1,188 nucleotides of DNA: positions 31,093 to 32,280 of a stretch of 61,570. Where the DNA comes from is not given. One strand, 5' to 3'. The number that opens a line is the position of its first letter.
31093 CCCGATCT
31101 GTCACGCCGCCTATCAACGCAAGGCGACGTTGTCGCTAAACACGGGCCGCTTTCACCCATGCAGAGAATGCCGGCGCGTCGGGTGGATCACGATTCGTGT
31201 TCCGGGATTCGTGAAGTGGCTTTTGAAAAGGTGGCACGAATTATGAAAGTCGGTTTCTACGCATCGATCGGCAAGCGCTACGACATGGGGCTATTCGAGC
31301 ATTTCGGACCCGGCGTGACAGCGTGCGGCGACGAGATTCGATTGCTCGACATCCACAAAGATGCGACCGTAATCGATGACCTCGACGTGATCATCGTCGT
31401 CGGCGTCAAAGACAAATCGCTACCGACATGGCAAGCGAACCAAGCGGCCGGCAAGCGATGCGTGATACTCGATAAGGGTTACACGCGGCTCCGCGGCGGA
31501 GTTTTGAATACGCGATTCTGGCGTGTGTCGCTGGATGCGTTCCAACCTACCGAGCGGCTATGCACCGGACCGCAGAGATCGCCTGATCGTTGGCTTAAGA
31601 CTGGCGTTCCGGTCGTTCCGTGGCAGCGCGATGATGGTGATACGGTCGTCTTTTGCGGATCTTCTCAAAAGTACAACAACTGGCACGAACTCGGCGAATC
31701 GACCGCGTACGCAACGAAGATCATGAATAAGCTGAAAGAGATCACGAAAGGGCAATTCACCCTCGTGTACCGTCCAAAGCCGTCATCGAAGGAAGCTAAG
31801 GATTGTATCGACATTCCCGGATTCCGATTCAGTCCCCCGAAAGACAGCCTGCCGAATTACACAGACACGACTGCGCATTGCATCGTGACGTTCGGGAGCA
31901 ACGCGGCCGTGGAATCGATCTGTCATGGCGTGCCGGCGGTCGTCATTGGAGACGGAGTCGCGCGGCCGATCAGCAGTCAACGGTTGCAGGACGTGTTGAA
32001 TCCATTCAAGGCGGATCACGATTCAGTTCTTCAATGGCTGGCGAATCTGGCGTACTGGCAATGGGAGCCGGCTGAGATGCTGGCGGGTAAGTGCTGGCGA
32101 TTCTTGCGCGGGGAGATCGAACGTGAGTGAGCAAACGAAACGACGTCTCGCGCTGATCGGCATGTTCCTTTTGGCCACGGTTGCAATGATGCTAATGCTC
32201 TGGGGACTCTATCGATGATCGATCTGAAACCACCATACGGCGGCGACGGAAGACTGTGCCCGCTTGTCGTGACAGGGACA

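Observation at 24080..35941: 12-kb carbohydrate synthesis, methylation and sulfation island downstream of the tail genes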

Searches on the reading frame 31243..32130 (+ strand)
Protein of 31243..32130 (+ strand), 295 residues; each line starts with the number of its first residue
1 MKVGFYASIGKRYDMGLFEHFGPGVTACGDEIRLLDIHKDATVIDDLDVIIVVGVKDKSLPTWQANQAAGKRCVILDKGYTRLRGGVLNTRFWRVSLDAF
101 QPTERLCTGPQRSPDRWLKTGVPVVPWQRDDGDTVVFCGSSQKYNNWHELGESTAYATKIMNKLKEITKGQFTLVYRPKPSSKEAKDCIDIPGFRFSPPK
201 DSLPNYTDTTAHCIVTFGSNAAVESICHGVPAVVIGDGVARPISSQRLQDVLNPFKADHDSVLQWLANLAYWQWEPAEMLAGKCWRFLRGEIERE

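Call 5: search_protein_families(library=pfam, max_evalue=0.1, proteins=[window:31243-32130:+])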
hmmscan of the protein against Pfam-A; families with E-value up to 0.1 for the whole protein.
window:31243-32130:+ (295 aa): 1 family
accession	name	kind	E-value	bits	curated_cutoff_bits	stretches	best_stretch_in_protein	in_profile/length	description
PF20471.4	DUF6716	-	0.0035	16.8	27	1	210-237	258-285/342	Putative glycosyltransferase (DUF6716)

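Call 10: search_protein_families(library=phrogs, max_evalue=0.01, proteins=[window:31243-32130:+])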
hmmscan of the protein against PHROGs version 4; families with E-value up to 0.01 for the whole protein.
window:31243-32130:+ (295 aa): 0 families

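Call 11: search_protein_families(library=ncbifam, max_evalue=0.01, proteins=[window:31243-32130:+])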
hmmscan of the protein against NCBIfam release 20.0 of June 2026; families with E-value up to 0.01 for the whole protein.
window:31243-32130:+ (295 aa): 0 families

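Call 25: find_homologous_proteins(query=A1, max_evalue=0.001)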
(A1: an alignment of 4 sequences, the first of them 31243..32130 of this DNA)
Query A1 (4 sequences) (295 aa, profile of the alignment): 237 proteins with E <= 0.001 among 8000 candidates; the best 120 are listed.
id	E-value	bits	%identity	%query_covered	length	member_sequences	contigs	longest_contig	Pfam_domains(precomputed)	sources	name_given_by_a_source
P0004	4.7e-165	566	30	32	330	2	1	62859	-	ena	-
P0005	6.7e-163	559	28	26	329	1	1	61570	-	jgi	-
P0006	1.3e-129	450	58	100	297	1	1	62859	-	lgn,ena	-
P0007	3.9e-129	448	100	100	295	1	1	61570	-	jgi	-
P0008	6.5e-129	448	22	94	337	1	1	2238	-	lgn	-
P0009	3.3e-65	238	23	100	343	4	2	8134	-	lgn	-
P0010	1.0e-56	210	46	99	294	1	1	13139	-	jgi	jgi:hypothetical protein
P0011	2.1e-54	203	42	99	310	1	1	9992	PF20471.5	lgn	-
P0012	3.1e-53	199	45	99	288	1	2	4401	-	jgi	jgi:hypothetical protein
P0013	6.2e-52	195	42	99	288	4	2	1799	PF20471.5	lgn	-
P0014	2.8e-51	193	45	99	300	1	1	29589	-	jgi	jgi:hypothetical protein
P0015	8.2e-51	191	43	99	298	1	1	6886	-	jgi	jgi:hypothetical protein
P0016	1.3e-49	187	40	98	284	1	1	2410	-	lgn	-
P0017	2.6e-49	186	42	99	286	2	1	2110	-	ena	-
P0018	6.7e-49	185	24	93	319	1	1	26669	-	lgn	-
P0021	1.2e-47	181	40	99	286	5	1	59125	-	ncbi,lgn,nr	ncbi:MAG: hypothetical protein EOS58_30885 [Mesorhizobium sp.]|nr:MAG: hypothetical protein EOS58_30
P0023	2.8e-47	179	37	94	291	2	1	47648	PF20471.5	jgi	jgi:hypothetical protein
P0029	1.6e-45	174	40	99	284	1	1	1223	PF20471.5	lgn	-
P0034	1.0e-44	171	38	99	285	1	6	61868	PF20471.5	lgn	-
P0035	1.7e-44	170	35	100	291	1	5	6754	PF20471.5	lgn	-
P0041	9.2e-44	168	38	99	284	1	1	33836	PF20471.5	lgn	-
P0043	1.4e-43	167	41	99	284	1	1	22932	PF20471.5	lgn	-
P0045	1.9e-43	167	40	99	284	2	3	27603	PF20471.5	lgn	-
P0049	4.3e-43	166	39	99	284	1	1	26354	PF20471.5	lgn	-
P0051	6.5e-43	165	39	99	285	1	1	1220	PF20471.5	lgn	-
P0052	6.7e-43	165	41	99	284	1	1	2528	PF20471.5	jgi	jgi:hypothetical protein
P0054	7.4e-43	165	41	99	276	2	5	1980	PF20471.5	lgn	-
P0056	8.7e-43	165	41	98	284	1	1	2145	PF20471.5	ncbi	-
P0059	2.8e-42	163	40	99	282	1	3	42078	PF20471.5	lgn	-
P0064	6.5e-42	162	40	98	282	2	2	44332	PF20471.5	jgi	jgi:hypothetical protein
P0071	1.8e-41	160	38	99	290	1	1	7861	PF20471.5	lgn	-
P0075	4.9e-41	159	38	98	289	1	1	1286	PF20471.5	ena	-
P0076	5.7e-41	159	39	99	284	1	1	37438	PF20471.5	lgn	-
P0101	1.1e-38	151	35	98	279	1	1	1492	PF20471.5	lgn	-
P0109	4.6e-38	149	35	91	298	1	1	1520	PF20471.5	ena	-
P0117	1.4e-37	147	40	97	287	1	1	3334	PF20471.5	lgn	-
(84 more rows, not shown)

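Call 26: find_encoding_contigs(protein=P0021, flank=10000, max_places=2)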
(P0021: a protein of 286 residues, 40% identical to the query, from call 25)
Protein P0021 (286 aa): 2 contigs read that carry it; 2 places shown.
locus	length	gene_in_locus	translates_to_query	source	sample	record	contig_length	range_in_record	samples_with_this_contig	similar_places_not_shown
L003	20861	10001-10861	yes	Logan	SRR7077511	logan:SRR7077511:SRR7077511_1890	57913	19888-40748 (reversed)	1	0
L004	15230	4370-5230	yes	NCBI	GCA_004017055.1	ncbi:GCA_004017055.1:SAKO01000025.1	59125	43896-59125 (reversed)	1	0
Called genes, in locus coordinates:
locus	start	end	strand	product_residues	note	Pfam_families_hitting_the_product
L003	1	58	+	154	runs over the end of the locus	-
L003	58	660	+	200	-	-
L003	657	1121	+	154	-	-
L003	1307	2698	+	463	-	PF01139:RtcB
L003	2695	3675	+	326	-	PF10127:RlaP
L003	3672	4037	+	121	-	-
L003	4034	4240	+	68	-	-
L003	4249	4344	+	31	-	-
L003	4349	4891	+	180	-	-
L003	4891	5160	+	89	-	-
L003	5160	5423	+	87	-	-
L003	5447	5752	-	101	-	-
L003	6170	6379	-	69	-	-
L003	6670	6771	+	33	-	-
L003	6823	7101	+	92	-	-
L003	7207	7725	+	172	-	-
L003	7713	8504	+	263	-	-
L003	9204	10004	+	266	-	-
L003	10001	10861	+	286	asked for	-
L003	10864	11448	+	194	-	PF13489:Methyltransf_23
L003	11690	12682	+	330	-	-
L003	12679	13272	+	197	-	PF00106:adh_short (faint), PF13561:adh_short_C2 (weak)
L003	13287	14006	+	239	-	-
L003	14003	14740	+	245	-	-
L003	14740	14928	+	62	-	-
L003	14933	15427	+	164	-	-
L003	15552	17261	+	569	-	PF03354:TerL_ATPase, PF20441:TerL_nuclease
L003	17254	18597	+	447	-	PF04860:Phage_portal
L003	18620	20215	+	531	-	-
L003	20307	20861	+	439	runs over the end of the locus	PF05065:Phage_capsid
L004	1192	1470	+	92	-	-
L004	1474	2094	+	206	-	-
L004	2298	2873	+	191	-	-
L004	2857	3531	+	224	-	-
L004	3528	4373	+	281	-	-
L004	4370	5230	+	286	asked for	-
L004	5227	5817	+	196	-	PF13489:Methyltransf_23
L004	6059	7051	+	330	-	-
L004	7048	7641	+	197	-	PF00106:adh_short (faint), PF13561:adh_short_C2 (weak)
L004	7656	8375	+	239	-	-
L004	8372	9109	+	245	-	-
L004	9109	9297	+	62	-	-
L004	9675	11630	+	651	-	PF03354:TerL_ATPase, PF20441:TerL_nuclease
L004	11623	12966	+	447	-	PF04860:Phage_portal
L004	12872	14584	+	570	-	-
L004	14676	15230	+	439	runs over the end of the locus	PF05065:Phage_capsid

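Call 27: find_encoding_contigs(protein=P0014, flank=10000, max_places=2)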
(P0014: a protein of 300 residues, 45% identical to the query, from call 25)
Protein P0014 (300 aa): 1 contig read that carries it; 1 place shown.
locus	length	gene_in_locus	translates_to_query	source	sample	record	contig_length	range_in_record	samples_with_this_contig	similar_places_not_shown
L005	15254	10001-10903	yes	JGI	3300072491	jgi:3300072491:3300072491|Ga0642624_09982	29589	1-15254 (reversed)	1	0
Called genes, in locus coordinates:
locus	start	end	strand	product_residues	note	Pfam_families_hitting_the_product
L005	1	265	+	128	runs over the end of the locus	PF07883:Cupin_2 (weak)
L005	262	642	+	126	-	-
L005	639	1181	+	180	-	-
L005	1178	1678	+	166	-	-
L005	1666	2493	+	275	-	PF06167:Peptidase_M90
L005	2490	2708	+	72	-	-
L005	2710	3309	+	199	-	-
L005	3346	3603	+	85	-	-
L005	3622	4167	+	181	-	-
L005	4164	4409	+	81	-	-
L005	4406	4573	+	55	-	-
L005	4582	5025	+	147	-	-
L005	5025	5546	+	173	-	-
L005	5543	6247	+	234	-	-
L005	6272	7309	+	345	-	-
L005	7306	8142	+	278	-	-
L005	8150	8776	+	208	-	PF13489:Methyltransf_23 (weak)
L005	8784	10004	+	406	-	PF13649:Methyltransf_25 (faint), PF05050:Methyltransf_21, PF08241:Methyltransf_11 (faint), PF13489:Methyltransf_23 (weak), PF07021:MetW (weak)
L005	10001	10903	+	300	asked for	-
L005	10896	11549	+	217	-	PF13489:Methyltransf_23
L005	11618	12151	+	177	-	-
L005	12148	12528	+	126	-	-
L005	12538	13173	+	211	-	PF00535:Glycos_transf_2 (weak)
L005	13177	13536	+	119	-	PF02945:Endonuclease_7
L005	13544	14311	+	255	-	-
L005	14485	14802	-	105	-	-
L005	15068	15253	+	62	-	?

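Call 30: search_solved_structures(query=A2, max_evalue=10, show_alignments=2)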
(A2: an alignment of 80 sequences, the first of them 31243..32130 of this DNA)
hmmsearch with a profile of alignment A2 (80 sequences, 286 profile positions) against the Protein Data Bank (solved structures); distinct sequences matched with E-value up to 10: 9.
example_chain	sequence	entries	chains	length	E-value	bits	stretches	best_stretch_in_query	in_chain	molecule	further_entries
10zg_A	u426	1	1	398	0.21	13.8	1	197-240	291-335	Glycosyl transferase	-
5u6n_A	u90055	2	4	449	0.9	11.8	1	201-284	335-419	UDP-glycosyltransferase 74F2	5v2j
5u6m_A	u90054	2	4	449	0.9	11.8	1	201-284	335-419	UDP-glycosyltransferase 74F2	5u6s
5v2k_A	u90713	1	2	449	0.9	11.8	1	201-284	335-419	UDP-glycosyltransferase 74F2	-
6kqw_A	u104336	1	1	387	1.1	11.5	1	197-242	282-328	Uncharacterized UDP-glucosyltransferase YjiC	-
9ke2_A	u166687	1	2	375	1.1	11.5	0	195-229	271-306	Rhamnosyltransferase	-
6kqx_A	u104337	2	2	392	1.1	11.5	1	197-242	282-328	Uncharacterized UDP-glucosyltransferase YjiC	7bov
2eb0_A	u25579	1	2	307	1.2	11.4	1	127-189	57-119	Manganese-dependent inorganic pyrophosphatase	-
7vlb_A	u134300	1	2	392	1.2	11.3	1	197-242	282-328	UDP-glycosyltransferase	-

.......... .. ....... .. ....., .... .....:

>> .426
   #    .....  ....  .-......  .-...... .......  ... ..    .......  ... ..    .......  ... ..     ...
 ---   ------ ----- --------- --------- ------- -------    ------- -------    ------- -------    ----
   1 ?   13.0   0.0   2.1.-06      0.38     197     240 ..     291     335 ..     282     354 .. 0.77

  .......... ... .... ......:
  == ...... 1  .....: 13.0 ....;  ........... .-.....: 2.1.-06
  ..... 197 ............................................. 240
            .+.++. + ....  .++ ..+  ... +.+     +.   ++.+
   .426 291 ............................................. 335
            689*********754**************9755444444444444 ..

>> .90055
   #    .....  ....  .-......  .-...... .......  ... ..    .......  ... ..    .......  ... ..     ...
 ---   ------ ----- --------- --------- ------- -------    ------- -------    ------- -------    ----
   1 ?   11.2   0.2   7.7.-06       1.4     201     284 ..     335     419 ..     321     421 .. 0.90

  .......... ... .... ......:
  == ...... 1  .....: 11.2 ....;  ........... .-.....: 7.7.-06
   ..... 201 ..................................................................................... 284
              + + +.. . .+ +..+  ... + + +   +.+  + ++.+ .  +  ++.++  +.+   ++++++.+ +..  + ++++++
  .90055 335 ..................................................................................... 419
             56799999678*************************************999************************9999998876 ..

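Call 33: search_dna_similar(query=window:31243-32130:+, collection=phages, mode=protein, max_rows=30)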
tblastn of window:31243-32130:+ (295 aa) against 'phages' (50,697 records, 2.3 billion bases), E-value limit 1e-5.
Records with a match: 5; places in all: 5; records where one place covers at least 80% of the query: 0.
Best place of each record, by identity: <60% 5.
By first word of the organism name: Caulobacter 4; Caudoviricetes 1.
By host as written in the record: Caulobacter vibrioides CB15 4; - 1.
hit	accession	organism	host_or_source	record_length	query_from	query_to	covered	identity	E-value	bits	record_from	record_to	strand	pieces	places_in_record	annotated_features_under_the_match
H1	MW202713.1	Caudoviricetes sp.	Manatee Spring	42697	67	288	75%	30.4%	4e-11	69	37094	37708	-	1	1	putative pyridoxal phosphate-dependent enzyme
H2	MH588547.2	Caulobacter phage CcrSC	Caulobacter vibrioides CB15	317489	67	288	75%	24.8%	3e-7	57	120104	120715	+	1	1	hypothetical protein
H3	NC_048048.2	Caulobacter phage CcrSC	Caulobacter vibrioides CB15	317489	67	288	75%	24.8%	3e-7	57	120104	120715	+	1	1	hypothetical protein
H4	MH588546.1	Caulobacter phage CcrBL9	Caulobacter vibrioides CB15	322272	67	285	74%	24.7%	7e-8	59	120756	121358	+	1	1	hypothetical protein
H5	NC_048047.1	Caulobacter phage CcrBL9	Caulobacter vibrioides CB15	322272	67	285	74%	24.7%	7e-8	59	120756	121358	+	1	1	hypothetical protein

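Call 36: predict_structure(alignment_id=A2)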
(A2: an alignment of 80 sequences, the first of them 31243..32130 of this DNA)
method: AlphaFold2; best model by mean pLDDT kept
length: 295 residues; sequences in the alignment: 80
mean_pLDDT: 95.1   pTM: 0.91
mean pLDDT of the five models: 95.1, 94.8, 94.6, 94.2, 93.7
residues with pLDDT >= 90: 260; 70-90: 35; 50-70: 0; < 50: 0
segments of 3 or more residues with pLDDT < 50: none
pLDDT, mean of each block of 10 residues (from residue 1): 97 96 98 95 95 92 97 96 86 97 93 95 88 96 94 96 98 96 85 94 93 96 97 98 98 97 97 97 98 95
secondary structure, 60 per line:
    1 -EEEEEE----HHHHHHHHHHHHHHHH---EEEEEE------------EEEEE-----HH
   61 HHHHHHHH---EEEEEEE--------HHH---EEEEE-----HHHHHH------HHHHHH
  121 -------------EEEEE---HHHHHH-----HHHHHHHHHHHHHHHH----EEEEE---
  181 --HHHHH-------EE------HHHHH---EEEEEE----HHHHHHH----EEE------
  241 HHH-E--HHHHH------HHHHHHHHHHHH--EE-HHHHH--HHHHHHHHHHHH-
elements in order: E2-7 H12-27 E31-36 E49-53 H59-68 E72-78 E93-97 H103-108 H115-120 E134-138 H142-147 H153-168 E173-177 H183-187 H203-207 E211-216 H221-227 E232-234 H248-252 H259-270 H276-280 H283-294

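Call 38: fold_search(model_id=the predicted structure, library=pdb)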
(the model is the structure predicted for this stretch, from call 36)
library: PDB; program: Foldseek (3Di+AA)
matches with E <= 10: 1598; with E <= 0.001: 91
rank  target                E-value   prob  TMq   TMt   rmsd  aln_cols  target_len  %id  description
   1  8fux_B                1.3e-09  1.00  0.52  0.49   7.3       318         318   14  KpsC D160C ternary complex (released 2023-03-08)
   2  8fuw                  1.7e-09  1.00  0.53  0.50   7.5       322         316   15  KpsC D160N Kdo adduct (released 2023-03-08)
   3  6mgc                  2.0e-09  1.00  0.54  0.51   7.1       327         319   15  Escherichia coli KpsC, N-terminal domain (released 2019-03-27)
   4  8fux_A                4.5e-09  1.00  0.57  0.53   9.8       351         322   14  KpsC D160C ternary complex (released 2023-03-08)
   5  9yfx_B                3.5e-08  1.00  0.47  0.41   9.2       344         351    9  KrKA retaining Kdo transferase CMP complex (released 2026-01-28)
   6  9yfx_A                1.1e-07  1.00  0.50  0.43   8.6       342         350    9  KrKA retaining Kdo transferase CMP complex (released 2026-01-28)
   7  6mgb                  1.3e-07  1.00  0.56  0.52   6.7       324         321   12  Thermosulfurimonas dismutans KpsC, beta Kdo 2,4 transferase (released 2019-03-27)
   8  9yfy_B                2.0e-07  1.00  0.50  0.44   9.0       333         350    9  KrkA D193C Kdo adduct (released 2026-01-28)
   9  9yfy_A                2.4e-07  1.00  0.48  0.42   9.1       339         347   10  KrkA D193C Kdo adduct (released 2026-01-28)
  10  1v4v_A                2.5e-07  1.00  0.29  0.24  14.4       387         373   14  Crystal Structure Of UDP-N-Acetylglucosamine 2-Epimerase From Thermus Thermophilus HB8 (released 2003-12-02)
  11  6mgd_A                2.7e-07  1.00  0.50  0.50   9.3       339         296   13  Thermosulfurimonas dismutans KpsC, beta Kdo 2,7 transferase (released 2019-03-27)
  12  9yfz_A                3.8e-07  1.00  0.50  0.44   9.1       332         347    8  KrkA D193C ternary complex (released 2026-01-28)
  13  9yfz_B                4.1e-07  1.00  0.50  0.44   8.8       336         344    9  KrkA D193C ternary complex (released 2026-01-28)
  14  9yfx_C                4.3e-07  1.00  0.48  0.42   9.3       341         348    9  KrKA retaining Kdo transferase CMP complex (released 2026-01-28)
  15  1f6d_C                4.8e-07  1.00  0.32  0.28  12.1       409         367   15  THE STRUCTURE OF UDP-N-ACETYLGLUCOSAMINE 2-EPIMERASE FROM E. COLI. (released 2000-12-13)
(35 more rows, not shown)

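Call 52: search_protein_families(library=pfam, max_evalue=0.1, proteins=[L005:7306-8142:+, L003:14003-14740:+, L005:11618-12151:+])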
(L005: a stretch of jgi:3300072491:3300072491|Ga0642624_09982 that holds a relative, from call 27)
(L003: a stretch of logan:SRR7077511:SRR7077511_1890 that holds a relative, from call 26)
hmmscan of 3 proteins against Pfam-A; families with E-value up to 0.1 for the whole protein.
L005:7306-8142:+ (278 aa): 0 families

L003:14003-14740:+ (245 aa): 1 family
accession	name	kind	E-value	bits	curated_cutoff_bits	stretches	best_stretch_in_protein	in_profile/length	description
PF01501.26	Glyco_transf_8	-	0.00098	19.2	24.3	1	81-139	87-134/253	Glycosyl transferase family 8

L005:11618-12151:+ (177 aa): 1 family
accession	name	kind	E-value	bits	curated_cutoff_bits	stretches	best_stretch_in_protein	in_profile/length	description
PF05438.17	TRH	-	0.016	15.4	27.8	1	39-70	145-174/221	Thyrotropin-releasing hormone (TRH)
